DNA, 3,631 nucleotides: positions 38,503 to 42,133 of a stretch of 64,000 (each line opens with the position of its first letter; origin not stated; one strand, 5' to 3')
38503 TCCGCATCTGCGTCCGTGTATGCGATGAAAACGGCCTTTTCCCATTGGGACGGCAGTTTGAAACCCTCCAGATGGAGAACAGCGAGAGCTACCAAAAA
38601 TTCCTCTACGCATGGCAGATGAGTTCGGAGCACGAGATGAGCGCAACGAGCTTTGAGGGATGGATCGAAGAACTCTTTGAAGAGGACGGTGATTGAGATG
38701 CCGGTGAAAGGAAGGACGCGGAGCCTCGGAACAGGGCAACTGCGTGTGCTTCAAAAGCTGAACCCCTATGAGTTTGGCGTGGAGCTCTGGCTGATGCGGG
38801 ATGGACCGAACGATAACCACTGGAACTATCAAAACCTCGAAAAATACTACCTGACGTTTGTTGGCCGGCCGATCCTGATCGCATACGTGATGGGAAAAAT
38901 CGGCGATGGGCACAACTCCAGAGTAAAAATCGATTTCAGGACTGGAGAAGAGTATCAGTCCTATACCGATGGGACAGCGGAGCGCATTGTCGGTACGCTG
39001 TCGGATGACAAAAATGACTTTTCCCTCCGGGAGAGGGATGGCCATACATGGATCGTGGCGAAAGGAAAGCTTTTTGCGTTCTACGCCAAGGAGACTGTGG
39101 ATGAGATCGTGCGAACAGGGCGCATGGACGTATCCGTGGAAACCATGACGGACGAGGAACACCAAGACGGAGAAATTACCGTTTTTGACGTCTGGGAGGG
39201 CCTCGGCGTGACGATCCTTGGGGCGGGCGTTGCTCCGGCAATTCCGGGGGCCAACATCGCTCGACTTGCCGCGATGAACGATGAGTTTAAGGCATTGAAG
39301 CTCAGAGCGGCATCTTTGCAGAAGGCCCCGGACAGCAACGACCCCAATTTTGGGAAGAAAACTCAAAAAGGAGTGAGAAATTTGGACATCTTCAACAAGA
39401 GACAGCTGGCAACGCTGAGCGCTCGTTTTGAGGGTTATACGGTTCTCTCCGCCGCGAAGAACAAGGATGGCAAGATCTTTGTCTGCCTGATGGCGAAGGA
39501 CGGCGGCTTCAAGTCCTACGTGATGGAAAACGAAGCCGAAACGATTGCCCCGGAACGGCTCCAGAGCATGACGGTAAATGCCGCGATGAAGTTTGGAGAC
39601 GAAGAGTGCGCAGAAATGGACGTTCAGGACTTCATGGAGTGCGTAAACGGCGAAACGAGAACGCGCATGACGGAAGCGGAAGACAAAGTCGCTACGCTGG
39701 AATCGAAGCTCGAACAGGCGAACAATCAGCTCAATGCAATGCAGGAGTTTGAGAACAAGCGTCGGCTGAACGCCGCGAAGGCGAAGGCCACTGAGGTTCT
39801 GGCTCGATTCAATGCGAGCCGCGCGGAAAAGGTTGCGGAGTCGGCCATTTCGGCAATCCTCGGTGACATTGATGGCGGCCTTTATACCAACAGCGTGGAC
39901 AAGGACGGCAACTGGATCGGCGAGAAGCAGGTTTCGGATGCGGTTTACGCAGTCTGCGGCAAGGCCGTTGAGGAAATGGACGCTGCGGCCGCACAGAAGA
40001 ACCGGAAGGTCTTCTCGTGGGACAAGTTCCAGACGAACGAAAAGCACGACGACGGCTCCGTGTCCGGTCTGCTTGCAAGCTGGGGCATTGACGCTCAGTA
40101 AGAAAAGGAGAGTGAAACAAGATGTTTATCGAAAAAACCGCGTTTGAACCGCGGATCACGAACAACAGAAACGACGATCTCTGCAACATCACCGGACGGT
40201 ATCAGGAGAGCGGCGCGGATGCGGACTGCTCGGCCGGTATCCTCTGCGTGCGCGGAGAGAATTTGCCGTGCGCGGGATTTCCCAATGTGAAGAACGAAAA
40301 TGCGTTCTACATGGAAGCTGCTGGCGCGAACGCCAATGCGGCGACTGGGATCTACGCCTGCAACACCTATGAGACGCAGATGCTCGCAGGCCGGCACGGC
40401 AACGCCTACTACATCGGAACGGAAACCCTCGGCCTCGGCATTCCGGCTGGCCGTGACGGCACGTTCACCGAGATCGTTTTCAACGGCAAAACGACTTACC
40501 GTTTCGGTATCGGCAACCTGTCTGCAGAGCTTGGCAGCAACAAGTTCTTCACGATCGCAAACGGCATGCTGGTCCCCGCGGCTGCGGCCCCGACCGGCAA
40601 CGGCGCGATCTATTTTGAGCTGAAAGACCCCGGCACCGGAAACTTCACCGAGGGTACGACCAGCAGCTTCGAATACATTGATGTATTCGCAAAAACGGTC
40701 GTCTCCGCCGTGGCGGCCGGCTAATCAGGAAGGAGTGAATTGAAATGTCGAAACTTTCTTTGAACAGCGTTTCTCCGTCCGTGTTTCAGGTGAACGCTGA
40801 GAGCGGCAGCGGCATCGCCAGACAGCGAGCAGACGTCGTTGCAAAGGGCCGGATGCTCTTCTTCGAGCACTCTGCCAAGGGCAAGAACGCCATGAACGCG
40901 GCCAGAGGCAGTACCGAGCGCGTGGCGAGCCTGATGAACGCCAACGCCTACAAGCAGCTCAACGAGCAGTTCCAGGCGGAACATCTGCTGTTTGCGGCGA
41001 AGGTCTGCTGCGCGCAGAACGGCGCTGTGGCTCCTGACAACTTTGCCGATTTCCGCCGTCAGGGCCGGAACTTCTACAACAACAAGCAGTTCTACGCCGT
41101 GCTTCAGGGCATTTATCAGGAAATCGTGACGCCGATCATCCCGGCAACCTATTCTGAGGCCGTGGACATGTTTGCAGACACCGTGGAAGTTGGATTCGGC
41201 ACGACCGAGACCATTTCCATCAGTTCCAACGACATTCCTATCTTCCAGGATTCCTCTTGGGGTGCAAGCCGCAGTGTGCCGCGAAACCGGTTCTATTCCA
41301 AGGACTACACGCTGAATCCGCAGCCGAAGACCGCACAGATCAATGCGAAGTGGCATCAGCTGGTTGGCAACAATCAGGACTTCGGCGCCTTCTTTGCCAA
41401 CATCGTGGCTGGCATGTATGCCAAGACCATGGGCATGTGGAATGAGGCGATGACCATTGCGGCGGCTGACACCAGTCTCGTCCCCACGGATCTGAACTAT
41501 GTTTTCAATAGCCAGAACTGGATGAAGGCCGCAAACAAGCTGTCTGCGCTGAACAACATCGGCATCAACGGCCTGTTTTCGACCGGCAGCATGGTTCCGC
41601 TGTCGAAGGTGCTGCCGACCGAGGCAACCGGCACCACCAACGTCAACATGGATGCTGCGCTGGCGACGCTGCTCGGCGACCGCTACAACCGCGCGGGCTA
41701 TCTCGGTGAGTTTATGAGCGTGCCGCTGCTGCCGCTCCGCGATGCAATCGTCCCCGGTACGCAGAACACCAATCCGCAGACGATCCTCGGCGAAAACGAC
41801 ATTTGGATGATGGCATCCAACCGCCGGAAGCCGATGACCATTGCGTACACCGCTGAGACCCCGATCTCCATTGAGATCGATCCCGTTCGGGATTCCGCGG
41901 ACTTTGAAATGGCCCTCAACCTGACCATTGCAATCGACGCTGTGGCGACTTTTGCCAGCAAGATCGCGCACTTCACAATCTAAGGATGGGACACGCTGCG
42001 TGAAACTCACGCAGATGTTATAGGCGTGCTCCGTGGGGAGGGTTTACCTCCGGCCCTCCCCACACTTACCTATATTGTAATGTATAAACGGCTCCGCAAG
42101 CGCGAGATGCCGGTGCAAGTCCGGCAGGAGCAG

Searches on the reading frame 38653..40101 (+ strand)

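Call 55: search_protein_families(library=phrogs, proteins=[window:38653-40101:+], max_evalue=0.001)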
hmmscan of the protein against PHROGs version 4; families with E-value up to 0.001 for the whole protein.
window:38653-40101:+ (482 aa): 1 family
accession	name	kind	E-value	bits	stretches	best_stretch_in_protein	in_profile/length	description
phrog_3313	-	unknown function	5.3e-16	59.7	1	33-396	16-411/480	-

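Call 106: search_protein_families(library=pfam, proteins=[window:38653-40101:+], max_evalue=0.001)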
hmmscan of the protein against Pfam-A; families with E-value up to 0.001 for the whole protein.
window:38653-40101:+ (482 aa): 0 families

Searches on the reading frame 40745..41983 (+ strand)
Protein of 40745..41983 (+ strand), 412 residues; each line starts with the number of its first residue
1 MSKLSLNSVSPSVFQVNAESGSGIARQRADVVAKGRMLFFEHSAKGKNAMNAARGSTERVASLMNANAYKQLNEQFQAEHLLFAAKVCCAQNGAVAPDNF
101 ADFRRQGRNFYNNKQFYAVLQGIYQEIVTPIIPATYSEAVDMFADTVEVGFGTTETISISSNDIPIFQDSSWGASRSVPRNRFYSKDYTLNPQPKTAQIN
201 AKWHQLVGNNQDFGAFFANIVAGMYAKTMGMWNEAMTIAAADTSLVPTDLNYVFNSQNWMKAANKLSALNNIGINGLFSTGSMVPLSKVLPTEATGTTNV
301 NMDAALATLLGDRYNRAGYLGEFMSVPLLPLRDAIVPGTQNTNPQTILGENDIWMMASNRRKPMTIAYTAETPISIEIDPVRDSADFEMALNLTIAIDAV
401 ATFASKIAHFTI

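Call 55: search_protein_families(library=phrogs, proteins=[window:40745-41983:+], max_evalue=0.001)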
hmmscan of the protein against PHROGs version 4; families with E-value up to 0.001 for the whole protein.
window:40745-41983:+ (412 aa): 1 family
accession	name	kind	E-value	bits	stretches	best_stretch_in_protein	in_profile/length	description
phrog_4088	-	unknown function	2e-10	41.5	1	111-393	53-314/332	-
